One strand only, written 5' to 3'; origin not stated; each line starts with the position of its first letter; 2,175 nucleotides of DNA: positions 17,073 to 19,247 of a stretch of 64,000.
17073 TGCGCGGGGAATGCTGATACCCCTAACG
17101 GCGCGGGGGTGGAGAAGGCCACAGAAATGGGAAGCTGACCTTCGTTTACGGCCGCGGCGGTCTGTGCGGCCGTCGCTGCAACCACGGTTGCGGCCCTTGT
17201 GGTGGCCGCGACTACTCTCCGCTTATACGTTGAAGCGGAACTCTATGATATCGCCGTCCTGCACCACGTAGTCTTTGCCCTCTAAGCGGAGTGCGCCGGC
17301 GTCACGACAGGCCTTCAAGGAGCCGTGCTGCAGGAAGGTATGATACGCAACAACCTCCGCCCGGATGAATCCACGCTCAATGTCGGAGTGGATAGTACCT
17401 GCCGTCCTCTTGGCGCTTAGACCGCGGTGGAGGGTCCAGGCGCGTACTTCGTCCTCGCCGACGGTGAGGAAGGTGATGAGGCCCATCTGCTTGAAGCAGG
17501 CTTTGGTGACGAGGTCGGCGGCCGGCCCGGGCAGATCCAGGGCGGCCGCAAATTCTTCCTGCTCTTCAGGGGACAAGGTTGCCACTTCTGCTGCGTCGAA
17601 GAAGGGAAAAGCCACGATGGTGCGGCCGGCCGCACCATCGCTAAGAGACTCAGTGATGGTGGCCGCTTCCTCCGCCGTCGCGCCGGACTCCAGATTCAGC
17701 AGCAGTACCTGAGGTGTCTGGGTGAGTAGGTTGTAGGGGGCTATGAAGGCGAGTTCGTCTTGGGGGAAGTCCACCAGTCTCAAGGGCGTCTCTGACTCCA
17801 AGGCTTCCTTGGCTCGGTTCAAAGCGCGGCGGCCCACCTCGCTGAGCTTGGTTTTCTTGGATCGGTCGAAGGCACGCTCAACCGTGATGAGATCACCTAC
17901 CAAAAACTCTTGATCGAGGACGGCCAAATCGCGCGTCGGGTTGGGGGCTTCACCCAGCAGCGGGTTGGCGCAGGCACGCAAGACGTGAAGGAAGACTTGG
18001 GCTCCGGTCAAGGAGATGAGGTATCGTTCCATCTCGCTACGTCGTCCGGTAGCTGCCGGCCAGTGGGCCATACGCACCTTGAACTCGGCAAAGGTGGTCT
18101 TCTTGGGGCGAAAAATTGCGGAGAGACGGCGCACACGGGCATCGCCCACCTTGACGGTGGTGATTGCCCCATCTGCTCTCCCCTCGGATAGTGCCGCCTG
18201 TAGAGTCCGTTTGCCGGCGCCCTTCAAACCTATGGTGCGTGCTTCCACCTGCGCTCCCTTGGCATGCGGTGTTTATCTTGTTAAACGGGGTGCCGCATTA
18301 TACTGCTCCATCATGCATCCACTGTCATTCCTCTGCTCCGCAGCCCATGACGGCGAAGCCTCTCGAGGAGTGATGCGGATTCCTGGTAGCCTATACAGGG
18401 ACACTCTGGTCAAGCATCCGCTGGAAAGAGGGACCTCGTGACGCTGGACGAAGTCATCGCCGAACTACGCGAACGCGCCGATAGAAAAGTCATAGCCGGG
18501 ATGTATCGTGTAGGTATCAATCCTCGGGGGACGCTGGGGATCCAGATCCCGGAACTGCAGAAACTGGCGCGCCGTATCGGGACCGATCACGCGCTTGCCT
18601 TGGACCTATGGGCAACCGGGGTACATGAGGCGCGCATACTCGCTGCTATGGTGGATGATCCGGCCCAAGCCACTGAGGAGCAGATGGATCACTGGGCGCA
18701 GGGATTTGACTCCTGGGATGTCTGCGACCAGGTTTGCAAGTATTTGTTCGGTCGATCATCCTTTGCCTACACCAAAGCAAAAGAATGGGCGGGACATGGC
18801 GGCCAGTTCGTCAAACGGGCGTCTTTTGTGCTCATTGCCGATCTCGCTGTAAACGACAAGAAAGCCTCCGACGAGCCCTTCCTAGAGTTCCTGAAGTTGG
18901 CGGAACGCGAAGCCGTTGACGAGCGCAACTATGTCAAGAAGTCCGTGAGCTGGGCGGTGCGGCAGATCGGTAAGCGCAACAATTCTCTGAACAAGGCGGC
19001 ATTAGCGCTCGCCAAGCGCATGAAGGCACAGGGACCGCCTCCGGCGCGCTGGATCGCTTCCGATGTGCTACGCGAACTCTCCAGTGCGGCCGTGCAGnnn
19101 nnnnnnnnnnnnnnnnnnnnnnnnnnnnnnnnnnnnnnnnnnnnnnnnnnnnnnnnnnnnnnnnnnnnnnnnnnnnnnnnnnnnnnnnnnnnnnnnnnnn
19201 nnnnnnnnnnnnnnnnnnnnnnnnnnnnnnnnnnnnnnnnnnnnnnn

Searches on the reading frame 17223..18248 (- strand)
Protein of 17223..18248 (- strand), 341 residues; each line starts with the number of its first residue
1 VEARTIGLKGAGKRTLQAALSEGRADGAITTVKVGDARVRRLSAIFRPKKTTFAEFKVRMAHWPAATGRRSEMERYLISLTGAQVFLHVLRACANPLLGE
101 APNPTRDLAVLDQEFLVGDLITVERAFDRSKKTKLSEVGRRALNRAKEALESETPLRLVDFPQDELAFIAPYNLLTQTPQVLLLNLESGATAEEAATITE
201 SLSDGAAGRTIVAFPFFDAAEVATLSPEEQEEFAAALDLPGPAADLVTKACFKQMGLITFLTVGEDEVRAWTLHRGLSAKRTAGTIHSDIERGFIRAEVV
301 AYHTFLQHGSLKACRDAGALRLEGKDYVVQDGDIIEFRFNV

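Call 3: search_protein_families(library=pfam, proteins=[window:17223-18248:-], max_evalue=0.01)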
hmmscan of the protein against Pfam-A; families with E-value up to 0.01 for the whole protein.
window:17223-18248:- (341 aa): 2 families
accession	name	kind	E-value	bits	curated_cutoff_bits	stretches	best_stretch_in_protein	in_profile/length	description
PF06071.19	YchF-GTPase_C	-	2.2e-35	121.1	27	1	257-340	1-84/84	Protein of unknown function (DUF933)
PF02824.27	TGS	-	0.0063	17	22.2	0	273-337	13-58/60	TGS domain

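Call 4: search_protein_families(library=ncbifam, proteins=[window:17223-18248:-], max_evalue=0.01)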
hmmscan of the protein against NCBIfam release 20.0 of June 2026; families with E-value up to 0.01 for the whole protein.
window:17223-18248:- (341 aa): 1 family
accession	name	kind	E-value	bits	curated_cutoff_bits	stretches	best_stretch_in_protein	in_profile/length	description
TIGR00092.1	TIGR00092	equivalog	2.2e-48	165.3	279.2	1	26-341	39-368/368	redox-regulated ATPase YchF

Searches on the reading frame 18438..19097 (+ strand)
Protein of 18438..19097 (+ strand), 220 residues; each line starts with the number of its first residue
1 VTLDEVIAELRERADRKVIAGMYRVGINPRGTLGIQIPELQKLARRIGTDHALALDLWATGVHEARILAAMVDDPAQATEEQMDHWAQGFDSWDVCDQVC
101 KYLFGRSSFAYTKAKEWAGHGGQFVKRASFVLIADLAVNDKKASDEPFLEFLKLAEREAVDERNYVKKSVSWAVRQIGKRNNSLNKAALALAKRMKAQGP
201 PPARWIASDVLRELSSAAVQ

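Call 31: find_homologous_proteins(query=window:18438-19097:+)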
Query window:18438-19097:+ (220 aa): 7618 proteins with E <= 0.001 among 8000 candidates; the best 120 are listed.
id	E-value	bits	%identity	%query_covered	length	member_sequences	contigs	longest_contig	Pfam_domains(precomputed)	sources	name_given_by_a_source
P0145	5.4e-139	479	99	100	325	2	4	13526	PF08713.18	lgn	-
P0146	9.5e-122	423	87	100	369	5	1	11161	PF08713.18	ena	-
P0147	1.4e-118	412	85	100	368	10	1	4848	PF08713.18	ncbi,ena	-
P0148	2.8e-118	411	85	100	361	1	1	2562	PF08713.18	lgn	-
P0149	3.4e-118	411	85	100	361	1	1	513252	PF08713.18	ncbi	-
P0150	2.8e-117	408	85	99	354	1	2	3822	PF08713.18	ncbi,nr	ncbi:MAG: DNA alkylation repair enzyme [Actinobacteria bacterium ADurb.Bin444]|nr:MAG: DNA alkylatio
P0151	4.1e-117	407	85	100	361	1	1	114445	PF08713.18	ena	-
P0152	5.4e-117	407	84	100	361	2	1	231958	PF08713.18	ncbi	-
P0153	2.4e-95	336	70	100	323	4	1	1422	PF08713.18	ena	-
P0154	3.5e-93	329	69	98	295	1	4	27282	PF08713.18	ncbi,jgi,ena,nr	ncbi:MAG: DNA alkylation repair protein [Gaiellales bacterium]|nr:DNA alkylation repair protein [Gai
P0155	1.2e-92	327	68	99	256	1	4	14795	PF08713.18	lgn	-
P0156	1.0e-91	324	67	100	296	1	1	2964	PF08713.18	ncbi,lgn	-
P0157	4.2e-91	322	67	100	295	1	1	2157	PF08713.18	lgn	-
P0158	2.4e-90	320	68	96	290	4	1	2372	PF08713.18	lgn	-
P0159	1.4e-89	317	67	97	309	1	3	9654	PF08713.18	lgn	-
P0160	8.3e-81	289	62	100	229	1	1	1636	PF08713.18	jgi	jgi:3-methyladenine DNA glycosylase AlkD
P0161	9.2e-81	289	61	100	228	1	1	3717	PF08713.18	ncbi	-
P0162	1.5e-80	288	61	100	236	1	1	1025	PF08713.18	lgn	-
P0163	6.0e-80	286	58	100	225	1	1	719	PF08713.18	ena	-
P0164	9.3e-80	285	61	100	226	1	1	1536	PF08713.18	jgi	jgi:3-methyladenine DNA glycosylase AlkD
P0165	1.5e-79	285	60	100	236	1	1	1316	PF08713.18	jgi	jgi:3-methyladenine DNA glycosylase AlkD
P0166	2.9e-79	284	59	98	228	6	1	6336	PF08713.18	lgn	-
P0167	4.5e-79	283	60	98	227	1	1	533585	PF08713.18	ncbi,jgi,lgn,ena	ncbi:MAG: DNA alkylation repair protein [Candidatus Micrarchaeia archaeon]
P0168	5.0e-79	283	60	100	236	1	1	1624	PF08713.18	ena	-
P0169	5.6e-79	283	60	100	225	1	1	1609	PF08713.18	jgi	jgi:3-methyladenine DNA glycosylase AlkD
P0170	7.5e-79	282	58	100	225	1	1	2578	PF08713.18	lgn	-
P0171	1.4e-78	281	60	99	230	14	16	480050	PF08713.18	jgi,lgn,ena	jgi:3-methyladenine DNA glycosylase AlkD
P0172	1.5e-78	281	60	100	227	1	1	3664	PF08713.18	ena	-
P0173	1.8e-78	281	60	100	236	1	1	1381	PF08713.18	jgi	jgi:3-methyladenine DNA glycosylase AlkD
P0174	2.0e-78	281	60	100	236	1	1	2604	PF08713.18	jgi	jgi:3-methyladenine DNA glycosylase AlkD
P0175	2.0e-78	281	56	99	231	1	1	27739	PF08713.18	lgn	-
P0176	2.7e-78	281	61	87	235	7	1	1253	PF08713.18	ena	-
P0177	2.9e-78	281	59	100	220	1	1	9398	PF08713.18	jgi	jgi:3-methyladenine DNA glycosylase AlkD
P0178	3.3e-78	280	60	100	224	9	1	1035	PF08713.18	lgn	-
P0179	3.7e-78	280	60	99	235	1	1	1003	PF08713.18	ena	-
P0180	3.7e-78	280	61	99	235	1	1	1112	PF08713.18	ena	-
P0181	3.9e-78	280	57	98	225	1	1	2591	PF08713.18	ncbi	-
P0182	4.6e-78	280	58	100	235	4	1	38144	PF08713.18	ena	-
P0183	4.9e-78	280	60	99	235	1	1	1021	PF08713.18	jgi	-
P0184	6.0e-78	279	57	100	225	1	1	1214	PF08713.18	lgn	-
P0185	6.6e-78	279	58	99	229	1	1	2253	PF08713.18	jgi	-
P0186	6.9e-78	279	58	100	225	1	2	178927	PF08713.18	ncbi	-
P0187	8.0e-78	279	57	100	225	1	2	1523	PF08713.18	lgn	-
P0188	8.4e-78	279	58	100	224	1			PF08713.18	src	-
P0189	9.3e-78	279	57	97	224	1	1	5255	PF08713.18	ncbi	-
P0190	9.7e-78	279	55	100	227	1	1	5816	PF08713.18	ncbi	-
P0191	1.1e-77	279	57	100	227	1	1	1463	PF08713.18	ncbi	-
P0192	1.2e-77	278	59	100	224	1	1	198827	PF08713.18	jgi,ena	-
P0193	1.2e-77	278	60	99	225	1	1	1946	PF08713.18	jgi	-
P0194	1.3e-77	278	60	100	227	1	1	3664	PF08713.18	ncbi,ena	-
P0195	1.4e-77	278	57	100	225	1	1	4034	PF08713.18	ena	-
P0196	1.6e-77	278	59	99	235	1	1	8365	PF08713.18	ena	-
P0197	1.6e-77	278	57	100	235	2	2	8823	PF08713.18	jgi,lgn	jgi:3-methyladenine DNA glycosylase AlkD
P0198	1.6e-77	278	59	100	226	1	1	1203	PF08713.18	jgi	-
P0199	2.2e-77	278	59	99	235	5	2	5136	PF08713.18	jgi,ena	jgi:3-methyladenine DNA glycosylase AlkD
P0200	2.4e-77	277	60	100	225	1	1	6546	PF08713.18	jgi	jgi:3-methyladenine DNA glycosylase AlkD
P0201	2.7e-77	277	57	100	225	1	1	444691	PF08713.18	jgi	jgi:3-methyladenine DNA glycosylase AlkD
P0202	2.8e-77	277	58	100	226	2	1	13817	PF08713.18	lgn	-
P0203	2.8e-77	277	59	100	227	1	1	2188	PF08713.18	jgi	jgi:3-methyladenine DNA glycosylase AlkD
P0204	3.0e-77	277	58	100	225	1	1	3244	PF08713.18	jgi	jgi:3-methyladenine DNA glycosylase AlkD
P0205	3.2e-77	277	57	100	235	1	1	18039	PF08713.18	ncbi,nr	ncbi:MAG: DNA alkylation repair protein [Chloroflexi bacterium]|nr:DNA alkylation repair protein [Ch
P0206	3.3e-77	277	56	100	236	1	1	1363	PF08713.18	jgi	jgi:3-methyladenine DNA glycosylase AlkD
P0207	4.4e-77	277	58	100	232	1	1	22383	PF08713.18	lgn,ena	-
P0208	4.7e-77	277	58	100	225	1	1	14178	PF08713.18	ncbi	ncbi:MAG: DNA alkylation repair protein [Chloroflexota bacterium]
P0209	5.0e-77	276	60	100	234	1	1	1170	PF08713.18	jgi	jgi:3-methyladenine DNA glycosylase AlkD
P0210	5.1e-77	276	55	100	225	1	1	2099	PF08713.18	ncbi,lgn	-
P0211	5.8e-77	276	58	100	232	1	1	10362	PF08713.18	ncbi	ncbi:MAG: DNA alkylation repair protein [Nitrolancea sp.]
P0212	6.8e-77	276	57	100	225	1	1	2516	PF08713.18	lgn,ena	-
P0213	7.1e-77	276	60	98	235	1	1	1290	PF08713.18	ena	-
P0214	9.3e-77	276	57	100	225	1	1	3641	PF08713.18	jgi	jgi:3-methyladenine DNA glycosylase AlkD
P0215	1.0e-76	275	57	99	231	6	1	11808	PF08713.18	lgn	-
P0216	1.0e-76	275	59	100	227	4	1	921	PF08713.18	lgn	-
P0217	1.2e-76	275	57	99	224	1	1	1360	PF08713.18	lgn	-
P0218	1.2e-76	275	57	97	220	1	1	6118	PF08713.18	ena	-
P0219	1.2e-76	275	58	100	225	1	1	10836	PF08713.18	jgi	jgi:3-methyladenine DNA glycosylase AlkD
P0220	1.3e-76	275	57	100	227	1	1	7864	PF08713.18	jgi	jgi:3-methyladenine DNA glycosylase AlkD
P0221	1.4e-76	275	59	98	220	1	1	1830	PF08713.18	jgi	-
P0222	1.4e-76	275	56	100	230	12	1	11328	PF08713.18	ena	-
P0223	1.5e-76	275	57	100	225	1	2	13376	PF08713.18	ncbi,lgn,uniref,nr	ncbi:DNA alkylation repair protein [Candidatus Methanoperedens nitratireducens]|uniref:DNA alkylatio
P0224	1.6e-76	275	59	99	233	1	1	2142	PF08713.18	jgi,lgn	jgi:3-methyladenine DNA glycosylase AlkD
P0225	1.7e-76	275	56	100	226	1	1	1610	PF08713.18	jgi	jgi:3-methyladenine DNA glycosylase AlkD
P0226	1.7e-76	275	58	100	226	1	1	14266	PF08713.18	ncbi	-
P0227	1.9e-76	275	59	98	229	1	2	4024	PF08713.18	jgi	jgi:3-methyladenine DNA glycosylase AlkD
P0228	2.0e-76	274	55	100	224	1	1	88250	PF08713.18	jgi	-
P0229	2.0e-76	274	56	100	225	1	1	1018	PF08713.18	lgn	-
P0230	2.1e-76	274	58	100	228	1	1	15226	PF08713.18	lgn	-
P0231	2.2e-76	274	58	100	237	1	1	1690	PF08713.18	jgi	jgi:3-methyladenine DNA glycosylase AlkD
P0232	2.4e-76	274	59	100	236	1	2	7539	PF08713.18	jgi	jgi:3-methyladenine DNA glycosylase AlkD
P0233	2.6e-76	274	58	100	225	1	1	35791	PF08713.18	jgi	jgi:3-methyladenine DNA glycosylase AlkD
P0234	2.6e-76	274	55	100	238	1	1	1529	PF08713.18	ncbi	-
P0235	2.7e-76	274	59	100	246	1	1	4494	PF08713.18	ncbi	-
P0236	2.8e-76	274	58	100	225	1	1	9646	PF08713.18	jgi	-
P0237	2.8e-76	274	56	100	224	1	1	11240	PF08713.18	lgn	-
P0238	3.0e-76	274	58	100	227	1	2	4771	PF08713.18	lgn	-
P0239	3.3e-76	274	57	100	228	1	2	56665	PF08713.18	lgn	-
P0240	3.6e-76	274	58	100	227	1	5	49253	PF08713.18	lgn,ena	-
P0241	3.7e-76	274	59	99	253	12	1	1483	PF08713.18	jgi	-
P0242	4.2e-76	273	56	100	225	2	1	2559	PF08713.18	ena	-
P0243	4.5e-76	273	55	100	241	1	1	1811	PF08713.18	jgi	jgi:3-methyladenine DNA glycosylase AlkD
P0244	4.5e-76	273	58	98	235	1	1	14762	PF08713.18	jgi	-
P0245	4.6e-76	273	55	100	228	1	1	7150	PF08713.18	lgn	-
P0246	4.7e-76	273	57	100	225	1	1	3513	PF08713.18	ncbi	-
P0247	4.8e-76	273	58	100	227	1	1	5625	PF08713.18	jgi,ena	jgi:3-methyladenine DNA glycosylase AlkD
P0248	5.0e-76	273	56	99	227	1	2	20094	PF08713.18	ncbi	-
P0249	5.1e-76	273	59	100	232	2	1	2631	PF08713.18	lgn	-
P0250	5.5e-76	273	55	100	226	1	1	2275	PF08713.18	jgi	-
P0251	5.6e-76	273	56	100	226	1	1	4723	PF08713.18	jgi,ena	-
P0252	5.9e-76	273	56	100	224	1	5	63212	PF08713.18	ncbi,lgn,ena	-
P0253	6.1e-76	273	59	99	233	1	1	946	PF08713.18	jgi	jgi:3-methyladenine DNA glycosylase AlkD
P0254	6.4e-76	273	56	100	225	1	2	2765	PF08713.18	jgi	-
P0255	6.7e-76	273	56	100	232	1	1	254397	PF08713.18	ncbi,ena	-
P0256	7.7e-76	273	59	98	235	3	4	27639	PF08713.18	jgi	jgi:3-methyladenine DNA glycosylase AlkD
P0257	8.0e-76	273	58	100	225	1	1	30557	PF08713.18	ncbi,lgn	-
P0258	8.0e-76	273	57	99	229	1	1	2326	PF08713.18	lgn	-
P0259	8.0e-76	273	55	100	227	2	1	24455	PF08713.18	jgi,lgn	-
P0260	8.2e-76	272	59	100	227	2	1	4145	PF08713.18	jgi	jgi:3-methyladenine DNA glycosylase AlkD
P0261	9.0e-76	272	55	100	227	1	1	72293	PF08713.18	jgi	jgi:3-methyladenine DNA glycosylase AlkD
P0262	9.5e-76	272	57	100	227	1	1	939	PF08713.18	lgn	-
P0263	9.7e-76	272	58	100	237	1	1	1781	PF08713.18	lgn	-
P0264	9.7e-76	272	56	99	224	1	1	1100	PF08713.18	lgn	-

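Call 36: find_encoding_contigs(protein=P0154, flank=6000, max_places=2)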
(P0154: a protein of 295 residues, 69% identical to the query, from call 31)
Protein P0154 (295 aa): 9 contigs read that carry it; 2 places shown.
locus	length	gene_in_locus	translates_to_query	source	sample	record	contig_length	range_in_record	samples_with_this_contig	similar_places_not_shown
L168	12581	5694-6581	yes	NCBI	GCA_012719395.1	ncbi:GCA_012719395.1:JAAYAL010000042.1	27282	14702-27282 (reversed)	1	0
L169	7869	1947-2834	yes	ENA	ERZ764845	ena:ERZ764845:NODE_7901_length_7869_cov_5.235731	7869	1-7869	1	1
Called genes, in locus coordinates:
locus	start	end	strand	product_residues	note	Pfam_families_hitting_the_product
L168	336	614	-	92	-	PF01841:Transglut_core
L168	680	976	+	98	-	PF13302:Acetyltransf_3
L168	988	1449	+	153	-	PF06445:GyrI-like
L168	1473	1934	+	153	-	PF06445:GyrI-like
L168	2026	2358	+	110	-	PF02036:SCP2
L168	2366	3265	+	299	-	PF08902:DUF1848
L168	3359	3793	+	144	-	-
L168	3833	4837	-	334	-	PF06071:YchF-GTPase_C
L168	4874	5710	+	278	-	-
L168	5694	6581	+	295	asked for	PF08713:DNA_alkylation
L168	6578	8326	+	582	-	PF02310:B12-binding, PF04055:Radical_SAM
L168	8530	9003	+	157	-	PF03352:Adenine_glyco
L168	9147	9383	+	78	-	-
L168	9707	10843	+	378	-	PF12849:PBP_like_2, PF01547:SBP_bac_1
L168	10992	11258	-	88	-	-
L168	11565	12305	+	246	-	PF00072:Response_reg, PF00486:Trans_reg_C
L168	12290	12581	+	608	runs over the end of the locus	PF00672:HAMP, PF00512:HisKA, PF02518:HATPase_c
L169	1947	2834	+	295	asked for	PF08713:DNA_alkylation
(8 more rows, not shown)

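Call 40: search_protein_families(library=ncbifam, proteins=[L168:4874-5710:+], max_evalue=0.00001)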
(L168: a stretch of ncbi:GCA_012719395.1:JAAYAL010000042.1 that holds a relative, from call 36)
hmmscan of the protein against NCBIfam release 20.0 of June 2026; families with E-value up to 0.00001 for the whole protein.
L168:4874-5710:+ (278 aa): 0 families
